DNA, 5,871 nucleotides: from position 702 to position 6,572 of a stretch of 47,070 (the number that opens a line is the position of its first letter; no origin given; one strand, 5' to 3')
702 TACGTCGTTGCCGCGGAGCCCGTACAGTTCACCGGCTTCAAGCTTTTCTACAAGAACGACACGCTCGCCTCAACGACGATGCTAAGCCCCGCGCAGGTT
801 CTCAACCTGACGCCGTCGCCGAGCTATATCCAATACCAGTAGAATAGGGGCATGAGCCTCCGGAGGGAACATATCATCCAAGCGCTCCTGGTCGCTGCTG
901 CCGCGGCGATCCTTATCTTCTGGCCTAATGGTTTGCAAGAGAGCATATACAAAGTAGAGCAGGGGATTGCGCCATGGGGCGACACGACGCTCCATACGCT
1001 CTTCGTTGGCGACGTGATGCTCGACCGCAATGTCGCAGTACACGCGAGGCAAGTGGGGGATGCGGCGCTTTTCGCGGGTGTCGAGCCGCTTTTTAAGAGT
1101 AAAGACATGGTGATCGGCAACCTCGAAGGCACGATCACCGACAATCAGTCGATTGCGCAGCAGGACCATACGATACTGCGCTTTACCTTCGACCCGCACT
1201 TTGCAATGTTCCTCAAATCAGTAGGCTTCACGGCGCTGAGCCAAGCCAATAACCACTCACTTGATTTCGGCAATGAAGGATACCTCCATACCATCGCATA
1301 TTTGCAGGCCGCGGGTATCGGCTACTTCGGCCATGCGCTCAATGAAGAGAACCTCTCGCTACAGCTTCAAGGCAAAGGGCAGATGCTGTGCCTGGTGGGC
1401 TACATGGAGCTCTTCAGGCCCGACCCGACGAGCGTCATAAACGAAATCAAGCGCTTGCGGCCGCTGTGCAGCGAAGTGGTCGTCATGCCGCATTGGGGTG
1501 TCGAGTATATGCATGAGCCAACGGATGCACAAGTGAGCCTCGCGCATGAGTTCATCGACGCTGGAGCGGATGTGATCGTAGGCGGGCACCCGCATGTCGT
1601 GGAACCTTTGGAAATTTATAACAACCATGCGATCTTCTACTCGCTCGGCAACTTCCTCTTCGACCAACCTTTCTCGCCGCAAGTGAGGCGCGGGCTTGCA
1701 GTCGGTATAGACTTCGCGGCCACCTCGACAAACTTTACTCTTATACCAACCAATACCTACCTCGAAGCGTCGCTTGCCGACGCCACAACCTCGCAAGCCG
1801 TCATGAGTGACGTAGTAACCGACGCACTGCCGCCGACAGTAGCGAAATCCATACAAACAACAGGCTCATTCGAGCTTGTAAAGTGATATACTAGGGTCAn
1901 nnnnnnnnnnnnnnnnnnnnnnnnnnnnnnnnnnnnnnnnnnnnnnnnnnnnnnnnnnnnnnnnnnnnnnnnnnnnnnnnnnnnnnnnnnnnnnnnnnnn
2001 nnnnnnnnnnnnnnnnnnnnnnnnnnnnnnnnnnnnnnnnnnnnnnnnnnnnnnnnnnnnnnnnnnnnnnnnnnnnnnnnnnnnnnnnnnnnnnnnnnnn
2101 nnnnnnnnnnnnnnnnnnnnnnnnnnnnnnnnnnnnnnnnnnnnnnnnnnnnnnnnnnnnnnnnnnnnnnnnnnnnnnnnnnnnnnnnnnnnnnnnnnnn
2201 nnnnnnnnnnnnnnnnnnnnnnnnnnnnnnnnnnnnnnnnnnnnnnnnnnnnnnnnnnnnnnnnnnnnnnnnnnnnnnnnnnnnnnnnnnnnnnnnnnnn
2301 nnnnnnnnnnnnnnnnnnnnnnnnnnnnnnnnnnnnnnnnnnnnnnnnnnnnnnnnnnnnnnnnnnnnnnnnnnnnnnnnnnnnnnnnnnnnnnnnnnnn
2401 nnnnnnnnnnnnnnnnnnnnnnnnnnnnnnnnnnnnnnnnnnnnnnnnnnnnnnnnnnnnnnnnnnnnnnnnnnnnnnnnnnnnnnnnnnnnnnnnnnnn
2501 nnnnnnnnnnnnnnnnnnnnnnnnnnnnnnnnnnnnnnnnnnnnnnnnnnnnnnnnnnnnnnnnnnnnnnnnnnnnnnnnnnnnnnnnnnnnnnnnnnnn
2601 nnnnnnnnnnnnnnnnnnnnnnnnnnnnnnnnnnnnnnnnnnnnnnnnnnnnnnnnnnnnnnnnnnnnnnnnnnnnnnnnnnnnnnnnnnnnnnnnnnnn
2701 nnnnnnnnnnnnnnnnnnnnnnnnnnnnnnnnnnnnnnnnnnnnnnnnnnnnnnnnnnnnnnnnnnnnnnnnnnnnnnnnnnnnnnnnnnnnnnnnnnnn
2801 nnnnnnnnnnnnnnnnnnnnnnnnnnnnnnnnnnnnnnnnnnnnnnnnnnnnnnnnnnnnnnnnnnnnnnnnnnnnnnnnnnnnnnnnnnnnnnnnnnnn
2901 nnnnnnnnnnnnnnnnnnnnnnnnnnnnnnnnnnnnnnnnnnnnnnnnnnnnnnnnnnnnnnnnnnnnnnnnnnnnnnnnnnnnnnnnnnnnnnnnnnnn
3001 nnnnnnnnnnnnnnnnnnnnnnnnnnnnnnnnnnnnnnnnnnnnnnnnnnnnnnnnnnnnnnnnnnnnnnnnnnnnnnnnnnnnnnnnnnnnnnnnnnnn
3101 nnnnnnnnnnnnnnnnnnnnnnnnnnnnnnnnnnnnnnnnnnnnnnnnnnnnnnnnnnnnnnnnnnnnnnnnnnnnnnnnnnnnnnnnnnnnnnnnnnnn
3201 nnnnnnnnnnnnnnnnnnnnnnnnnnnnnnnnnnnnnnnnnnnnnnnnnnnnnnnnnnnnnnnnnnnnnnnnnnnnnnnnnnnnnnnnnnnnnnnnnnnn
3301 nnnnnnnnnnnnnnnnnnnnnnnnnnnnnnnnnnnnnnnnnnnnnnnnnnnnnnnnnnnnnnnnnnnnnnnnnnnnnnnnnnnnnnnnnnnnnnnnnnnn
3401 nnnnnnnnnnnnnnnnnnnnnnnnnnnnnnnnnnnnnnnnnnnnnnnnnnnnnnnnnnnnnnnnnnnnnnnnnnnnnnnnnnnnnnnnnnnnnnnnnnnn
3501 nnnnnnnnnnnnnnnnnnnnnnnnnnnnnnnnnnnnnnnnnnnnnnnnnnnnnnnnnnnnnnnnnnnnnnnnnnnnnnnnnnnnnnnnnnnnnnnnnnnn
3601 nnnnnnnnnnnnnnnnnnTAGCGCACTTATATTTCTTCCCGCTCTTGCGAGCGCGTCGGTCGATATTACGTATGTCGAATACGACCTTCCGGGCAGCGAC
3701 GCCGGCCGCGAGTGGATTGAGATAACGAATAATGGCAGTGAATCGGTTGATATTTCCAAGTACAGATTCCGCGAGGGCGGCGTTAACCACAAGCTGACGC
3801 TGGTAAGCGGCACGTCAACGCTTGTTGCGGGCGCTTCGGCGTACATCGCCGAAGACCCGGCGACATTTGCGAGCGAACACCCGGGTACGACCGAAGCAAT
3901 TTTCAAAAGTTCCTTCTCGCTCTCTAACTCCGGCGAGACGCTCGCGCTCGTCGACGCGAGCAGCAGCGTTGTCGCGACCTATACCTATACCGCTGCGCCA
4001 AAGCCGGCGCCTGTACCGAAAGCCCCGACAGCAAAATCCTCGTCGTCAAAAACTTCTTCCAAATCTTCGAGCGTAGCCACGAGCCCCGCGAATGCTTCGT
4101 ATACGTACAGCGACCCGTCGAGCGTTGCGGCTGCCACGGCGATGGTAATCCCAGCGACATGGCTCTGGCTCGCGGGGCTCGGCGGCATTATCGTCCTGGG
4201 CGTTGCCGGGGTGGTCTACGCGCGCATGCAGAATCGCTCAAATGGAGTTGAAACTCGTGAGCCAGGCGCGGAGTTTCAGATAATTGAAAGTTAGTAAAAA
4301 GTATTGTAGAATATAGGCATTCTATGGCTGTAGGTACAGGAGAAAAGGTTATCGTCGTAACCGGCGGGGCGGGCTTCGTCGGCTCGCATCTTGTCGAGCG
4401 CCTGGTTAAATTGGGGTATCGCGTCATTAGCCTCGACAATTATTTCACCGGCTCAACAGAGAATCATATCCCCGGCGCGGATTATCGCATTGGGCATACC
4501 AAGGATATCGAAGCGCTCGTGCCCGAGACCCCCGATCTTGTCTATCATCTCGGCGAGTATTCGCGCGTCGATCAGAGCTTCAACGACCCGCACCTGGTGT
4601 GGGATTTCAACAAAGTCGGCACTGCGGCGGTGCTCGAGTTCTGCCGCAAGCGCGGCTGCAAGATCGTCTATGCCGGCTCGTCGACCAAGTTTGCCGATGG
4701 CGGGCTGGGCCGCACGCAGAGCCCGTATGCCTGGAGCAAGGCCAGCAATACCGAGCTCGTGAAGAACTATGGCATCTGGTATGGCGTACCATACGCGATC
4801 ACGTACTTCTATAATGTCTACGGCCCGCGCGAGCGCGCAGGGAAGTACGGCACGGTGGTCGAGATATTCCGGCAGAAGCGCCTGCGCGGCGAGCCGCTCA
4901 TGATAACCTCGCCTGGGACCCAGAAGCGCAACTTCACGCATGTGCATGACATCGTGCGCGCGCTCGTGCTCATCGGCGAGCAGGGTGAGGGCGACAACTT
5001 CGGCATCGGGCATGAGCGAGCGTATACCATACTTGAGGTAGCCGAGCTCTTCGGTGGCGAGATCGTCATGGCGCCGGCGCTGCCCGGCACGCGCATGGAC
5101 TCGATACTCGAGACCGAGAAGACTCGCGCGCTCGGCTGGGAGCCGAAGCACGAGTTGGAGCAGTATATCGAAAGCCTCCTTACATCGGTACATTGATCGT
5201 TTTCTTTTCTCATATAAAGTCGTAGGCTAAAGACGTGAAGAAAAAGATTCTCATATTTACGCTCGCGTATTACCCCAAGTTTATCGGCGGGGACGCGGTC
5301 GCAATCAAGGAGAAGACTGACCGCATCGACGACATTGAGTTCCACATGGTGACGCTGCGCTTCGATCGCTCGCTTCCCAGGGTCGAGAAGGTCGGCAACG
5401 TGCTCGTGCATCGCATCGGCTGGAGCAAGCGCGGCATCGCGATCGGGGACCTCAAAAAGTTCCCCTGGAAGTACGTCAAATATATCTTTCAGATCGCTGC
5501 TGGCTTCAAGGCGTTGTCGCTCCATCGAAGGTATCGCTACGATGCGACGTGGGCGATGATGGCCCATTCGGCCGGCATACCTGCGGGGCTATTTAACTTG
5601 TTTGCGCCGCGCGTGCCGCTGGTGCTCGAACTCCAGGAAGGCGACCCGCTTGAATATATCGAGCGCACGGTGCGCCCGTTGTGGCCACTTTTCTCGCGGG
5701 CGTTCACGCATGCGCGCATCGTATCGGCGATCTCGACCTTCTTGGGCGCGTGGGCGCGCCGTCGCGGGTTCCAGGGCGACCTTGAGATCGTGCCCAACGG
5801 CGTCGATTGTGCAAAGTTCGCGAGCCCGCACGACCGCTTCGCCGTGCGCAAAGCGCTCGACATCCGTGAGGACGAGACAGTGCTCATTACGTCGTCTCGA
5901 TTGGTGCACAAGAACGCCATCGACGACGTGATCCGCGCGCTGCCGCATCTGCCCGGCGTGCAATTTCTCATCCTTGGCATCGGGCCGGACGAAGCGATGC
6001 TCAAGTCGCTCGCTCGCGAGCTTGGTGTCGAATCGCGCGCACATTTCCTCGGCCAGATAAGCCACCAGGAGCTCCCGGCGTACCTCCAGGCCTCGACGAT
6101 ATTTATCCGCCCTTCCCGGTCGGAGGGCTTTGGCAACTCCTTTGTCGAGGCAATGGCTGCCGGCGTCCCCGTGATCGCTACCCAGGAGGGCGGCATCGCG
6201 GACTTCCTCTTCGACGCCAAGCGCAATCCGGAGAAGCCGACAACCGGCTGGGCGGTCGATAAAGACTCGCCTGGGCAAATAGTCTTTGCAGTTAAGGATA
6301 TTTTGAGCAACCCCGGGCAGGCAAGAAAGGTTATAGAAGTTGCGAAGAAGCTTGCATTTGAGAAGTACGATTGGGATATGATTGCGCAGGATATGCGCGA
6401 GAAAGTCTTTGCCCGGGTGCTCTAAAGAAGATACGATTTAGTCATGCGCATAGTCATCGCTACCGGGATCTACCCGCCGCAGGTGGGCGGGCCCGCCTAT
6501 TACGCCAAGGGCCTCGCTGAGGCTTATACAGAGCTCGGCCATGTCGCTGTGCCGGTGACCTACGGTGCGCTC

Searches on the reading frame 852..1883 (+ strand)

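Call 34: search_protein_families(library=pfam, proteins=[window:852-1883:+], max_evalue=0.001)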
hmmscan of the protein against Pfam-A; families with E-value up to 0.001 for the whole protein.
window:852-1883:+ (344 aa): 1 family
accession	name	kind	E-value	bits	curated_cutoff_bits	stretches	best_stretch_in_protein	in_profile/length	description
PF09587.15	PGA_cap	-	5.8e-59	200.1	27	1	50-272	3-255/255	Bacterial capsule synthesis protein PGA_cap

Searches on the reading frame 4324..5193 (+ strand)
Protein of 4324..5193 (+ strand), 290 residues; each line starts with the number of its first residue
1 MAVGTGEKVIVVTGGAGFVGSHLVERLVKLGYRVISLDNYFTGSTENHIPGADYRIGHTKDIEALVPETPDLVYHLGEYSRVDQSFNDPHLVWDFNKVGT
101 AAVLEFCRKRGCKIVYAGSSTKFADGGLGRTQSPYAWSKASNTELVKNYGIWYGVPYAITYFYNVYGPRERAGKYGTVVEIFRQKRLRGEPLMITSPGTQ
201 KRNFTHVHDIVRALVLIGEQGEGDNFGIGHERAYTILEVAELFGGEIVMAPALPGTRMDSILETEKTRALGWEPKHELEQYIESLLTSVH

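Call 34: search_protein_families(library=pfam, proteins=[window:4324-5193:+], max_evalue=0.001)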
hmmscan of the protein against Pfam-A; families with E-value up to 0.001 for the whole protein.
window:4324-5193:+ (290 aa): 6 families
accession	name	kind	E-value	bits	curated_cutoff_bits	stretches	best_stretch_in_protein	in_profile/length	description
PF01370.27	Epimerase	-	8.1e-44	150.3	20.9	1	10-229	1-240/240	NAD dependent epimerase/dehydratase family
PF16363.11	GDP_Man_Dehyd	-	2.1e-37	129.7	27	1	12-250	2-269/332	GDP-mannose 4,6 dehydratase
PF04321.23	RmlD_sub_bind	-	1.4e-10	41.1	27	1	10-135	3-113/287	RmlD substrate binding domain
PF01073.25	3Beta_HSD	-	2.2e-07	30.7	22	1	11-119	1-116/280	3-beta hydroxysteroid dehydrogenase/isomerase family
PF02719.21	Polysacc_synt_2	-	9.2e-07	28.8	20.2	1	10-241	1-241/293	Polysaccharide biosynthesis protein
PF07993.18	NAD_binding_4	-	1.2e-05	25.1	20.1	0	12-30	1-19/258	Male sterility protein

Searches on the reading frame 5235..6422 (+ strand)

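Call 34: search_protein_families(library=pfam, proteins=[window:5235-6422:+], max_evalue=0.001)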
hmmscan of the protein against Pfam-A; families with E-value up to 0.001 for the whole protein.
window:5235-6422:+ (396 aa): 6 families
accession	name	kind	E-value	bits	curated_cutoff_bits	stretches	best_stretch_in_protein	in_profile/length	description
PF00534.26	Glycos_transf_1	-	5.3e-36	124.2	26.4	1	202-372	3-171/172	Glycosyl transferases group 1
PF13692.12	Glyco_trans_1_4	-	3.1e-26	92.8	27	1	215-359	2-142/142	Glycosyl transferases group 1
PF20706.3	GT4-conflict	-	4.3e-14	52.7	26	1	275-386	270-384/385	Family 4 Glycosyltransferase in conflict systems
PF13579.12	Glyco_trans_4_4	-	2e-08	35.2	29.7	1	34-189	19-158/158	Glycosyl transferase 4-like domain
PF13439.12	Glyco_transf_4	-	5.7e-08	33.4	28.5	1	35-193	21-169/170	Glycosyltransferase Family 4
PF13524.12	Glyco_trans_1_2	-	8.9e-08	32.6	25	1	232-387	5-142/144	Glycosyl transferase-like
